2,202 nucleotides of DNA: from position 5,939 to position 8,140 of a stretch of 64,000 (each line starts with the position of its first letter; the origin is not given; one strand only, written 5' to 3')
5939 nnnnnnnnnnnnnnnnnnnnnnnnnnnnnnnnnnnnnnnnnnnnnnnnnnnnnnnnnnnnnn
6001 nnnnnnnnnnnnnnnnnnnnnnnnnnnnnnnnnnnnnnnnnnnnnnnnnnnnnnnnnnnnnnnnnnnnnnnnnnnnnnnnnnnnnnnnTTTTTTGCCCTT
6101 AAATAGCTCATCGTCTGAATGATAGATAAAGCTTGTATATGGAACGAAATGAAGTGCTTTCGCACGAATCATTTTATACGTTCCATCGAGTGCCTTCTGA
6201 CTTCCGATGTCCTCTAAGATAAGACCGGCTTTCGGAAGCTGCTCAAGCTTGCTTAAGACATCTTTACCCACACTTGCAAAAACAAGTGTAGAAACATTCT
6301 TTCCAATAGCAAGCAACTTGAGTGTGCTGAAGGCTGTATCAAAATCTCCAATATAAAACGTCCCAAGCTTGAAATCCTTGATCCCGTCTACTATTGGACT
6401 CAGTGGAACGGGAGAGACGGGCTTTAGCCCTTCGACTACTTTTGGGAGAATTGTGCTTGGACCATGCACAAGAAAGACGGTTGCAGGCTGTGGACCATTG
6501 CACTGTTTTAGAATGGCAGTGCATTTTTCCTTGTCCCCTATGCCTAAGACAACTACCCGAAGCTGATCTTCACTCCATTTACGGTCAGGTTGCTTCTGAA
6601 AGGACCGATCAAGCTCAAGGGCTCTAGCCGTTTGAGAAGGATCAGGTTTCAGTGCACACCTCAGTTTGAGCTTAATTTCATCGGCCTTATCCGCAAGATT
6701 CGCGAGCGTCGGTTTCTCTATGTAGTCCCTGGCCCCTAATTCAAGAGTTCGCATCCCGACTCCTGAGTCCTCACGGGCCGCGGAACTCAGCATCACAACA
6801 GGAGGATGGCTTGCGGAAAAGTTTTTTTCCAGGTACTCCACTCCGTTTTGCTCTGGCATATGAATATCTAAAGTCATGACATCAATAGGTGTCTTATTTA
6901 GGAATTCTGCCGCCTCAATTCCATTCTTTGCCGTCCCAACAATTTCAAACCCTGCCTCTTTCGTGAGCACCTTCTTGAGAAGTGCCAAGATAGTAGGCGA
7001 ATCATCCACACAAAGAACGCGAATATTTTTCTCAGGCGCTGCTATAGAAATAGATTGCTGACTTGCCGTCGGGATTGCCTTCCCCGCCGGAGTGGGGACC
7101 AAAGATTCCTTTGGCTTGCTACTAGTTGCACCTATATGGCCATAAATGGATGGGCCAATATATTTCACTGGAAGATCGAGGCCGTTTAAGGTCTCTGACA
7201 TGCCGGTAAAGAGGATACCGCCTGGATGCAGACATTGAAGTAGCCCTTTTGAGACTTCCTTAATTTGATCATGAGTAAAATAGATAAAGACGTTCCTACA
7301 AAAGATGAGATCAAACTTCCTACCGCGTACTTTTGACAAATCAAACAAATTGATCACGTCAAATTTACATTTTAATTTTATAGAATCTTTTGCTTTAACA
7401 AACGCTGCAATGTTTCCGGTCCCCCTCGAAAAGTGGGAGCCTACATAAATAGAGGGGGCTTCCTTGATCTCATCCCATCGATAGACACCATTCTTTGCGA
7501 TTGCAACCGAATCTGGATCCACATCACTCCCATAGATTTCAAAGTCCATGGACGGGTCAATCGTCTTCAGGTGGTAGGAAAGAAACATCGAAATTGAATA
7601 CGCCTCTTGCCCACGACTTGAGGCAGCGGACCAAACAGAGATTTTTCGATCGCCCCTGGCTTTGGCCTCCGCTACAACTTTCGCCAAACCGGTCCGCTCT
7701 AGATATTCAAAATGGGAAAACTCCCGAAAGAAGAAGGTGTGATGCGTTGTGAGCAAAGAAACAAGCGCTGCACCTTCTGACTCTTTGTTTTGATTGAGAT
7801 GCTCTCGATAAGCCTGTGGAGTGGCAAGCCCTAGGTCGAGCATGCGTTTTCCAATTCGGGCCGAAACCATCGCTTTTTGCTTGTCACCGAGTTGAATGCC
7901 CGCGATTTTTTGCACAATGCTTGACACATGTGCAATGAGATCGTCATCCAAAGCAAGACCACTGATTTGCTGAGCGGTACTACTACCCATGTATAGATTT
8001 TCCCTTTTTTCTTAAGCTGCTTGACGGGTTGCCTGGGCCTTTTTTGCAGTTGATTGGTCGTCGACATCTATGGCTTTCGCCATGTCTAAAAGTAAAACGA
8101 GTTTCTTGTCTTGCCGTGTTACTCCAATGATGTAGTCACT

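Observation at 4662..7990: Chemotaxis adaptation enzymes are unusual fusions: CheR-REC-degenerate CheB and CheD-like-REC-CheB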

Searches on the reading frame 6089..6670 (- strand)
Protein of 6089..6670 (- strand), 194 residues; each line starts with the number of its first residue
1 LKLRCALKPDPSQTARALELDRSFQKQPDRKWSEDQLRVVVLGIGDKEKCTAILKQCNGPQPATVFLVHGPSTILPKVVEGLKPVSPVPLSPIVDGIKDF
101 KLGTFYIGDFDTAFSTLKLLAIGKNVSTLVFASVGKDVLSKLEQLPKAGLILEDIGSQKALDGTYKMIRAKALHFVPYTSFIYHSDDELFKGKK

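Call 9: search_protein_families(library=pfam, proteins=[window:6089-6670:-], max_evalue=10)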
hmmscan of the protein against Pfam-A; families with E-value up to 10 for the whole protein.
seq(194 aa): 0 families

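Call 11: find_homologous_proteins(query=window:6089-6670:-, max_evalue=0.01)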
Query seq(194 aa): 138 candidates shared short words with the query, none scored E <= 0.01.

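Call 23: search_solved_structures(query=A1, max_evalue=10, show_alignments=2)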
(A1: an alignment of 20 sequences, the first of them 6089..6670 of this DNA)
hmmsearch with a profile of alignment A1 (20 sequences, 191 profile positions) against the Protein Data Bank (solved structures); distinct sequences matched with E-value up to 10: 13.
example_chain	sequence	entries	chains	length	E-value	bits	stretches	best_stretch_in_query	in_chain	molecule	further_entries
1chd_A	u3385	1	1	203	0.0047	20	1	35-122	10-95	CHEB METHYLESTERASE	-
1a2o_A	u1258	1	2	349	0.011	18.7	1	34-119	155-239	CHEB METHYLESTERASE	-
6ymz_A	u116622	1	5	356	0.012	18.6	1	2-119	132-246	Protein-glutamate methylesterase/protein-glutamine glutaminase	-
3lyl_A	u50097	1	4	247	0.013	18.6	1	21-90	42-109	3-oxoacyl-(Acyl-carrier-protein) reductase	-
9snn_A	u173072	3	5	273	0.35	13.9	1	70-150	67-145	ancestral PcpI (aPcpI) | ancestral PcpI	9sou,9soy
7pks_k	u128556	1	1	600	0.7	12.9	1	33-93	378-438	Integrator complex subunit 11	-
8rbz_k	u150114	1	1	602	0.7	12.9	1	33-93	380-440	Integrator complex subunit 11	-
7cun_K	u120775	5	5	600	0.72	12.8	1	33-93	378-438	Integrator complex subunit 11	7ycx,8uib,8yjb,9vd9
8rbx_k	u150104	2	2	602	0.72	12.8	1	33-93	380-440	Integrator complex subunit 11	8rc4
8r22_C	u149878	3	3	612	0.74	12.8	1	33-93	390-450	Integrator complex subunit 11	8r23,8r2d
7bfp_B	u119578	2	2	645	0.79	12.7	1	33-93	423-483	Integrator complex subunit 11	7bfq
2ocz_A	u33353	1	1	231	0.97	12.4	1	61-140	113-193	3-dehydroquinate dehydratase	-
3aai_A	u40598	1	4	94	1.1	12.3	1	93-157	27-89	Copper homeostasis operon regulatory protein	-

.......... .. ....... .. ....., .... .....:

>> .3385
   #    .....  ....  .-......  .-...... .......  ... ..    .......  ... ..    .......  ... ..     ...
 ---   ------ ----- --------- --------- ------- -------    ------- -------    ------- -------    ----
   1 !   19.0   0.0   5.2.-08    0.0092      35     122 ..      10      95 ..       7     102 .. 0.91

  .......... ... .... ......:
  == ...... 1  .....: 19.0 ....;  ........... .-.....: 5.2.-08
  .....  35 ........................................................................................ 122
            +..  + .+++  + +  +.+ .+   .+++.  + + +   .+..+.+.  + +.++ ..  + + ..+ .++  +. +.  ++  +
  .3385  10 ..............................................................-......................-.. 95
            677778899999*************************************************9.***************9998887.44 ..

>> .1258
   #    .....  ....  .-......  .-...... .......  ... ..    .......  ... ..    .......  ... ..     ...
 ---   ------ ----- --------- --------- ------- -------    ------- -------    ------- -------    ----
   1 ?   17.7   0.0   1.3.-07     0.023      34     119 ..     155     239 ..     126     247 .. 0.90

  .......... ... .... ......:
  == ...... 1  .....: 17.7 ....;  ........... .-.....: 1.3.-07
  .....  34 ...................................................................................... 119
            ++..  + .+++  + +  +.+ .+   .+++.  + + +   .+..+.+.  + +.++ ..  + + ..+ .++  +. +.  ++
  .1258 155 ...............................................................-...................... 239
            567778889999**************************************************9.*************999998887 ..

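Call 44: predict_structure(alignment_id=A5)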
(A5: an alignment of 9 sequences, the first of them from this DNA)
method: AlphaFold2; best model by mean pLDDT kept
length: 194 residues; sequences in the alignment: 9
mean_pLDDT: 78.9   pTM: 0.78
mean pLDDT of the five models: 78.9, 78.1, 66.8, 64.8, 64.4
residues with pLDDT >= 90: 40; 70-90: 110; 50-70: 26; < 50: 18
segments of 3 or more residues with pLDDT < 50: 1-10, 13-17
pLDDT, mean of each block of 10 residues (from residue 1): 44 49 54 90 88 85 92 86 86 85 92 90 91 82 80 69 70 85 88 60
secondary structure, 60 per line:
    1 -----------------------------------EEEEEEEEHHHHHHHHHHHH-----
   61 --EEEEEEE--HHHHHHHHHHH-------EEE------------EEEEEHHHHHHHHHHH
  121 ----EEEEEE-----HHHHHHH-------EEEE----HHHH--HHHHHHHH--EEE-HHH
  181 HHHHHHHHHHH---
elements in order: E36-43 H44-55 E63-69 H72-82 E90-92 E105-109 H110-120 E125-130 H136-142 E150-153 H158-161 H164-171 E174-176 H178-191

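Call 46: fold_search(model_id=the predicted structure, library=pdb)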
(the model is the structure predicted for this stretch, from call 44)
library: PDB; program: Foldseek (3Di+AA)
matches with E <= 10: 1549; with E <= 0.001: 8
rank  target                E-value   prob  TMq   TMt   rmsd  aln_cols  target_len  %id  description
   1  1chd                  2.8e-05  1.00  0.61  0.60   4.1       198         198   15  CHEB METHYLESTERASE DOMAIN (released 1996-01-29)
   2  1a2o_A                5.1e-05  1.00  0.64  0.38   6.4       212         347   15  STRUCTURAL BASIS FOR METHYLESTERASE CHEB REGULATION BY A PHOSPHORYLATION-ACTIVATED DOMAIN (released 1998-04-29)
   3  3sft                  6.1e-05  1.00  0.63  0.64   3.9       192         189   15  Crystal structure of Thermotoga maritima CheB methylesterase catalytic domain (released 2011-07-20)
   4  6ymz_B                2.5e-04  1.00  0.68  0.41   3.7       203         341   15  Structure of the CheB methylsterase from P. atrosepticum SCRI1043 (released 2021-02-17)
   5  6ymz_A                2.7e-04  1.00  0.64  0.39   4.1       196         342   14  Structure of the CheB methylsterase from P. atrosepticum SCRI1043 (released 2021-02-17)
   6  6ymz_D                6.3e-04  1.00  0.65  0.40   3.6       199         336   16  Structure of the CheB methylsterase from P. atrosepticum SCRI1043 (released 2021-02-17)
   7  6ymz_C                6.7e-04  1.00  0.65  0.39   4.3       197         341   16  Structure of the CheB methylsterase from P. atrosepticum SCRI1043 (released 2021-02-17)
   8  6ymz_E                7.1e-04  1.00  0.64  0.40   4.4       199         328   16  Structure of the CheB methylsterase from P. atrosepticum SCRI1043 (released 2021-02-17)
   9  6ka1_B                2.6e-03  0.99  0.36  0.24   6.1       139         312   17  E.coli Malate dehydrogenase (released 2020-06-17)
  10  7xqn_A                5.3e-03  0.98  0.34  0.23   6.0       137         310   16  InDel-mutant malate dehydrogenase from E. coli (released 2022-12-07)
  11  6o7a_D                7.7e-03  0.82  0.38  0.18  10.2       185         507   14  Crystal structure of the LjCASTOR gating ring in the Ca2+-free state (released 2019-09-11)
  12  8k7m_A                9.8e-03  0.63  0.27  0.24  10.3       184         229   15  De novo design protein -T01 (released 2024-07-31)
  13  6ka0_B                1.3e-02  0.94  0.36  0.26   6.3       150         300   16  Silver-bound E.coli Malate dehydrogenase (released 2020-06-17)
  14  5z3w_A                1.5e-02  0.94  0.35  0.24   5.7       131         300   17  Malate dehydrogenase binds silver at C113 (released 2019-01-16)
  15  6ka1_A                1.5e-02  0.94  0.34  0.23   6.0       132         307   18  E.coli Malate dehydrogenase (released 2020-06-17)
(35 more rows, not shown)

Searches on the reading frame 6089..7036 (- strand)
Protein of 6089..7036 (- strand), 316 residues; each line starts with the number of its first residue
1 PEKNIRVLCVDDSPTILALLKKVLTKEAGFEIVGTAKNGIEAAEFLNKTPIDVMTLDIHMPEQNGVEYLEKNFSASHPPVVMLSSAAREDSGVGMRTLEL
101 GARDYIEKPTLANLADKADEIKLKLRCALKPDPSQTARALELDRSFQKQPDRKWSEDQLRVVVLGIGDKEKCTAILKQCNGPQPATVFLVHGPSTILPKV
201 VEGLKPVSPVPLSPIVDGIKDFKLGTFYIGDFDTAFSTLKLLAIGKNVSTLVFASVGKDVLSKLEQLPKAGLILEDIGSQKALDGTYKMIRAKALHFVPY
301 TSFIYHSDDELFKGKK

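Call 91: search_solved_structures(query=window:6089-7036:-, max_evalue=1e-8, show_alignments=1)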
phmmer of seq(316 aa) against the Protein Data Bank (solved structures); distinct sequences matched with E-value up to 1e-8: 36.
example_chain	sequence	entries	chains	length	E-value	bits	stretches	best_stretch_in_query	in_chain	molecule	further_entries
6ymz_A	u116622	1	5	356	1.1e-21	81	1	4-219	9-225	Protein-glutamate methylesterase/protein-glutamine glutaminase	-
1a2o_A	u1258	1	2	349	6.3e-19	71.9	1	4-220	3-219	CHEB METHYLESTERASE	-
3t8y_A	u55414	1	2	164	2.3e-17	66.8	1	3-134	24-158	Chemotaxis response regulator protein-glutamate methylesterase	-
6er7_A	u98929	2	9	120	1.3e-14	57.8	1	6-113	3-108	120aa long hypothetical chemotaxis protein (CheY)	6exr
4iga_A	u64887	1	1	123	1.6e-14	57.5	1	6-111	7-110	Chemotaxis protein CheY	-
9rhz_C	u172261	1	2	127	1.7e-14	57.4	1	6-110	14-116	Chemotaxis protein CheY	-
1tmy_A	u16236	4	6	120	1.7e-14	57.4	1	6-111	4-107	CHEY PROTEIN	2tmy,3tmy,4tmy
1u0s_Y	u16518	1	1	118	1.9e-14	57.2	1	6-110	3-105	Chemotaxis protein cheY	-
8q52_A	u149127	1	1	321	3.8e-14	56.2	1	4-134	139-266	Leucine-specific-binding protein,Chemotaxis protein CheY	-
4qyw_A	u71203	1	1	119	1.9e-13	53.9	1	6-111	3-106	Chemotaxis protein CheY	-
6c40_B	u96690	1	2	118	1.6e-12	51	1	6-110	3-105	Chemotaxis protein CheY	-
1dz3_A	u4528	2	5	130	1.7e-12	50.8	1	4-117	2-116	Stage 0 sporulation protein A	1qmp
9xzo_A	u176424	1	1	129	5e-12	49.3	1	6-110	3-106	De novo protein M1X0B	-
7esg_A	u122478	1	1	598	7.3e-12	48.8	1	4-110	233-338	Glutathione S-transferase,Protein-glutamate methylesterase/protein-glutamine glutaminase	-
8svz_A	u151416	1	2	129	7.4e-12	48.7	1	6-114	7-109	Two-component response regulator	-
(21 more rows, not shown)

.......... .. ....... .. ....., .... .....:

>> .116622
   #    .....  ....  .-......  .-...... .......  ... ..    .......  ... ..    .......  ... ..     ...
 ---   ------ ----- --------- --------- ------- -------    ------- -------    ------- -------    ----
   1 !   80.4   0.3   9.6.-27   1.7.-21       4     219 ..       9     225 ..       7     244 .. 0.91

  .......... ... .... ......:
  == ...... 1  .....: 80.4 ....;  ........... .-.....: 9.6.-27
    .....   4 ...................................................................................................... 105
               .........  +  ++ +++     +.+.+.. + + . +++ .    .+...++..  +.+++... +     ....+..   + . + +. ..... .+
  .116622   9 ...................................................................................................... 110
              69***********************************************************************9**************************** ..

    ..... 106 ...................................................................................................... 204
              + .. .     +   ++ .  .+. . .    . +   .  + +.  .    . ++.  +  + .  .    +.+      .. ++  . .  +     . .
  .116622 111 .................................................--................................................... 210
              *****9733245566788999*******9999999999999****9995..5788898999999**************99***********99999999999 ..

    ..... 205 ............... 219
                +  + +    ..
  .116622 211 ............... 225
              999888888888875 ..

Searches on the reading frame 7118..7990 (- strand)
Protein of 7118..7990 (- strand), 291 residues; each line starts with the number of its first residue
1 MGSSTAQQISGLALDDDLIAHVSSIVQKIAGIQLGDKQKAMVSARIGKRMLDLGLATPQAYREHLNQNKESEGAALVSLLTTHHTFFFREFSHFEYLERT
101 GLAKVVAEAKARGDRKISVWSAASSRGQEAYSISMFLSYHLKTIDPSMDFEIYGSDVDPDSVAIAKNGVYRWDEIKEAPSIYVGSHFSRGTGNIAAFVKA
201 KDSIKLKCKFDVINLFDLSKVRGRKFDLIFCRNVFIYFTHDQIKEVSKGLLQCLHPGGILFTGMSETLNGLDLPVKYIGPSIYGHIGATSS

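Call 95: search_solved_structures(query=window:7118-7990:-, max_evalue=0.00001, show_alignments=2)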
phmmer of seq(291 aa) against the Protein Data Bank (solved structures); distinct sequences matched with E-value up to 0.00001: 6.
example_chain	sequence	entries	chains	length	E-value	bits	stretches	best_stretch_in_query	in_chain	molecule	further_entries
1af7_A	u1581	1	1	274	2.7e-35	125.3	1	7-283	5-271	CHEMOTAXIS RECEPTOR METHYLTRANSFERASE CHER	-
1bc5_A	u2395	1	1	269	6.6e-35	124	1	11-283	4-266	CHEMOTAXIS RECEPTOR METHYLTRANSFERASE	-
5y4r_A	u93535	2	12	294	3.1e-28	102.1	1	25-272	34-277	Chemotaxis protein methyltransferase 1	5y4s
5xly_A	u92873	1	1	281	3.2e-28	102.1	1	25-272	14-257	Chemotaxis protein methyltransferase 1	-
5xlx_A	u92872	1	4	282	3.2e-28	102.1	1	25-272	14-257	Chemotaxis protein methyltransferase 1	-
5ftw_A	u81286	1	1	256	2.1e-19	73.2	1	78-268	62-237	CHEMOTAXIS PROTEIN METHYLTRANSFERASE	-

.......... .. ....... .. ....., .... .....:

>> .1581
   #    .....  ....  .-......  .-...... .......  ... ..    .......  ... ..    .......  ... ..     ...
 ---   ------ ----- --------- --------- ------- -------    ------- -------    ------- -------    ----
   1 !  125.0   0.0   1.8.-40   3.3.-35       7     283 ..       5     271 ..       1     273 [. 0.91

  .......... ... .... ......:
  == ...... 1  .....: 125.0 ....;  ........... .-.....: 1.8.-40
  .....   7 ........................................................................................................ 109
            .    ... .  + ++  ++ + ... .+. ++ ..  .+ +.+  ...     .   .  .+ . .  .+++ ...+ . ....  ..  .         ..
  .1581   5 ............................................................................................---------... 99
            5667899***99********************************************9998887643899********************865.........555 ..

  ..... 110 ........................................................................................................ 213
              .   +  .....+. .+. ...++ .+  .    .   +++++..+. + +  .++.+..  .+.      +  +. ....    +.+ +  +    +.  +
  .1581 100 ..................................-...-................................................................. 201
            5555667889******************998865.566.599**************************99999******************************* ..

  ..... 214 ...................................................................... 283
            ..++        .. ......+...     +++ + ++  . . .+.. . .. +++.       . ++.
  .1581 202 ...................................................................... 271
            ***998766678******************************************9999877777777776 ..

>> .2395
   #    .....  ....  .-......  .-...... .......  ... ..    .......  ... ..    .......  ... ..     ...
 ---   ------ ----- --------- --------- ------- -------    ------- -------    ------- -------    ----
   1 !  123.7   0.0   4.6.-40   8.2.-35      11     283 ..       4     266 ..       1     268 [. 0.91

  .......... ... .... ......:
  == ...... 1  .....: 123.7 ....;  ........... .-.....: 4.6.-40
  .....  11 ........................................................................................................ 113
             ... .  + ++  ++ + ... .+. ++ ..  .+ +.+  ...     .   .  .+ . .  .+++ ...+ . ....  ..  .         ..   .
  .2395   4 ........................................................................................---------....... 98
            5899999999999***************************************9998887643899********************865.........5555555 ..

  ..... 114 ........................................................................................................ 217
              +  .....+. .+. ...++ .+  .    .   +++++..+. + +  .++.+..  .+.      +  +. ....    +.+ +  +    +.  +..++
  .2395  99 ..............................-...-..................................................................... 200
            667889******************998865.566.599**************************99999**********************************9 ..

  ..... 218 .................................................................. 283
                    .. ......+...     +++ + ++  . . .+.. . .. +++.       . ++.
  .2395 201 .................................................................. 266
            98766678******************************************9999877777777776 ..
